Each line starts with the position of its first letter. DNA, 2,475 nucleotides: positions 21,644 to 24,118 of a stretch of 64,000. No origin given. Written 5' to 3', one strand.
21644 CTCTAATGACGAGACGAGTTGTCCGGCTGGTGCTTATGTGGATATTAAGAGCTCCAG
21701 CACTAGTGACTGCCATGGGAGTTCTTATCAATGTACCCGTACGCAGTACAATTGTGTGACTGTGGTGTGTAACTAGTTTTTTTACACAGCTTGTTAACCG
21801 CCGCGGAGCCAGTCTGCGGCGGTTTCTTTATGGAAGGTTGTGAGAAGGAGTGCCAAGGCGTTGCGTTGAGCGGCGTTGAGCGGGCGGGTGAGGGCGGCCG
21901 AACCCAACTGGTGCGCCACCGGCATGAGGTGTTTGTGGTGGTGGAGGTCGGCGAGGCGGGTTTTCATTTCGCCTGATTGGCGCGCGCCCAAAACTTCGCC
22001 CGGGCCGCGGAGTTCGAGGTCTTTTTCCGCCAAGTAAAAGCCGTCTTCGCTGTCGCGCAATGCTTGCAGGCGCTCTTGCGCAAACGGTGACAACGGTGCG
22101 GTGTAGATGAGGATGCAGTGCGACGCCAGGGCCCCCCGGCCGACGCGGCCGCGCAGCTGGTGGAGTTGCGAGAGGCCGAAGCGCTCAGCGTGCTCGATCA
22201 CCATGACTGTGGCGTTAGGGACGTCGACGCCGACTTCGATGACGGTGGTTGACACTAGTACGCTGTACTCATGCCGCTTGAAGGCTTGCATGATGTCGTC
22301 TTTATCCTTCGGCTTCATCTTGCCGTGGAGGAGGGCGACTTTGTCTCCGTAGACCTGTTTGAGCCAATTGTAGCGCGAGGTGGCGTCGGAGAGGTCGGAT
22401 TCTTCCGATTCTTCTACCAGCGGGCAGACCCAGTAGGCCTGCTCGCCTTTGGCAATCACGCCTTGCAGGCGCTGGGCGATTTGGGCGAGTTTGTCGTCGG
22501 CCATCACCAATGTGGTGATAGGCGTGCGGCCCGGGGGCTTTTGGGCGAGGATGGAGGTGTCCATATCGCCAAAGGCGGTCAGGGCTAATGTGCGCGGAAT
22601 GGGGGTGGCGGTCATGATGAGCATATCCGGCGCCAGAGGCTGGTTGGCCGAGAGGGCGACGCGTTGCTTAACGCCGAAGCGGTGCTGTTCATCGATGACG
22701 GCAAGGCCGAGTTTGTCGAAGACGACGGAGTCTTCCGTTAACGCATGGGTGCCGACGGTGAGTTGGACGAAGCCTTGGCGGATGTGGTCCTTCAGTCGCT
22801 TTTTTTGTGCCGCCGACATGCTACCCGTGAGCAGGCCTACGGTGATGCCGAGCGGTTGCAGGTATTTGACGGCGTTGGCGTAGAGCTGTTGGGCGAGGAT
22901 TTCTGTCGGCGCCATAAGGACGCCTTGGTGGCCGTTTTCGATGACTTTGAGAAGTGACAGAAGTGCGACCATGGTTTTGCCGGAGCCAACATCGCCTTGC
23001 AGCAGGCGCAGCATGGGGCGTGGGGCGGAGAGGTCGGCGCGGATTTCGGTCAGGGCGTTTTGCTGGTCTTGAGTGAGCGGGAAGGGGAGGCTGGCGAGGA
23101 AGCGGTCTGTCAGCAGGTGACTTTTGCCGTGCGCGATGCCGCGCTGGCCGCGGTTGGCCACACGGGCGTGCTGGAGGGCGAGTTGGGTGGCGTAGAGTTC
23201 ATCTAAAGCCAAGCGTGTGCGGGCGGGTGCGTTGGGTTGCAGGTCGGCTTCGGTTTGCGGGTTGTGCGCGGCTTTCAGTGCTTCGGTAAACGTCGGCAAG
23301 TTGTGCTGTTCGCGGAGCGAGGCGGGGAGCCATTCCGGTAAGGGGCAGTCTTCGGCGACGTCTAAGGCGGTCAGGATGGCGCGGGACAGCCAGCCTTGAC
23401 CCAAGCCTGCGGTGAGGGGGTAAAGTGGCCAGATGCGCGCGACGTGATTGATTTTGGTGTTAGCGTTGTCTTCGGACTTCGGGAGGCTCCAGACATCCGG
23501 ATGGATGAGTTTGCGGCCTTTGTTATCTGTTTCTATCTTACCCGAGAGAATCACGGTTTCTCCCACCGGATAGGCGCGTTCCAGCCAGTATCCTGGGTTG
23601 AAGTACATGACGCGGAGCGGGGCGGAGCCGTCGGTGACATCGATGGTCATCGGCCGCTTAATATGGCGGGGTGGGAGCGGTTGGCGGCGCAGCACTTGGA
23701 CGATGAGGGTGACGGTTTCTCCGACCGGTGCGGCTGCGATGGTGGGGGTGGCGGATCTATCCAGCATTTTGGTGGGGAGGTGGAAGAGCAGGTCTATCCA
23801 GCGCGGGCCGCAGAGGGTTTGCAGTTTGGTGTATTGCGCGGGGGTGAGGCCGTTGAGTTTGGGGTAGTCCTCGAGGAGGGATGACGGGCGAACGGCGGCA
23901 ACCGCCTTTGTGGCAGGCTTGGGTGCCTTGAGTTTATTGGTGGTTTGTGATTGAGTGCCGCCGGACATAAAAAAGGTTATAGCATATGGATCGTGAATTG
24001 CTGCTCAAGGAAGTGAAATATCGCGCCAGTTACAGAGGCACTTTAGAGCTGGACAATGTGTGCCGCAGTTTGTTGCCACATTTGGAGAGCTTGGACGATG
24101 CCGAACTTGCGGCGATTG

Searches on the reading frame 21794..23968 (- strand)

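Call 5: search_protein_families(library=pfam, proteins=[window:21794-23968:-], max_evalue=0.01)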
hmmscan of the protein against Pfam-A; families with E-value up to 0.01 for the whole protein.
window:21794-23968:- (724 aa): 8 families
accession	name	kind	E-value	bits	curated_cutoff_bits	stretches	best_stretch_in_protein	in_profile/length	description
PF00271.37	Helicase_C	-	2.7e-23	82.8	23.5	1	504-611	11-108/110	Helicase conserved C-terminal domain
PF00270.35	DEAD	-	1.5e-22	80.5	26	1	300-461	2-164/167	DEAD/DEAH box helicase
PF04851.21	ResIII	-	1.5e-08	35.1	22.5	1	297-456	3-162/164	Type III restriction enzyme, res subunit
PF22590.2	Cas3-like_C_2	-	5.8e-07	30.2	27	1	527-611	13-103/106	CRISPR-associated nuclease/helicase Cas3, C-terminal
PF01336.31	tRNA_anti-codon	-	1.2e-06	28.7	27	1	86-159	1-72/75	OB-fold nucleic acid binding domain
PF19833.4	RecG_dom3_C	-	3.8e-06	27.3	26.8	1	641-689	2-51/87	ATP-dependent DNA helicase RecG, domain 3, C-terminal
PF00176.29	SNF2-rel_dom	-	3.3e-05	23.6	24.9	1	322-461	21-168/290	SNF2-related domain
PF22527.2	DEXQc_Suv3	-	0.0016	18.4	27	1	324-436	19-110/154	DEXQ-box helicase domain of Suv3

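Call 6: search_protein_families(library=ncbifam, proteins=[window:21794-23968:-], max_evalue=0.01)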
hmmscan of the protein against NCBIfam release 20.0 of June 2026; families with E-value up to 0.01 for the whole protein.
window:21794-23968:- (724 aa): 46 families (the best 25 are shown)
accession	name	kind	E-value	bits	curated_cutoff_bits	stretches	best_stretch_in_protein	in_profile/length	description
NF008164.0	PRK10917.1-2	equivalog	4.9e-238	792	785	1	31-724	11-704/704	ATP-dependent DNA helicase RecG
NF008168.0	PRK10917.2-2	equivalog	1.6e-231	770.9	718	1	15-710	94-782/795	ATP-dependent DNA helicase RecG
NF008165.0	PRK10917.1-3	equivalog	5.9e-217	722.4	711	1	36-700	11-667/692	ATP-dependent DNA helicase RecG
NF008163.0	PRK10917.1-1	equivalog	1.4e-208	694.5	796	1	37-697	13-672/692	ATP-dependent DNA helicase RecG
TIGR00643.1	recG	equivalog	7.8e-208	692.2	659.4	1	59-687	8-627/629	ATP-dependent DNA helicase RecG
NF008170.0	PRK10917.2-4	equivalog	5.9e-200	666.2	975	1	14-708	108-811/826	ATP-dependent DNA helicase RecG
NF008166.0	PRK10917.1-4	equivalog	7.6e-196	652.3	864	1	44-702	22-690/705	ATP-dependent DNA helicase RecG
NF008167.0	PRK10917.2-1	equivalog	2.1e-166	555.1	995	1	59-721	31-741/744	ATP-dependent DNA helicase RecG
TIGR00580.2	mfd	equivalog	2e-108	364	800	1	275-670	411-802/907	transcription-repair coupling factor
NF008169.0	PRK10917.2-3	equivalog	6.9e-96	322.2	555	1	287-668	219-583/610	ATP-dependent DNA helicase RecG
NF007966.0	PRK10689.1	equivalog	4.1e-78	263.2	1329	1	276-670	579-969/1148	transcription-repair coupling factor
NF004066.1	PRK05580.1-3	equivalog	5.9e-15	54.6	813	1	290-436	245-384/788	primosomal protein N'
NF004069.0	PRK05580.2-1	equivalog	1.4e-13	50.1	767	1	297-435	111-238/612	primosomal protein N'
TIGR00595.1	priA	equivalog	1.9e-13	49.9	230.35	1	322-436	1-110/509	replication restart helicase PriA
NF004067.0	PRK05580.1-4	equivalog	2.3e-13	49.4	763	1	253-436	158-335/737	primosomal protein N'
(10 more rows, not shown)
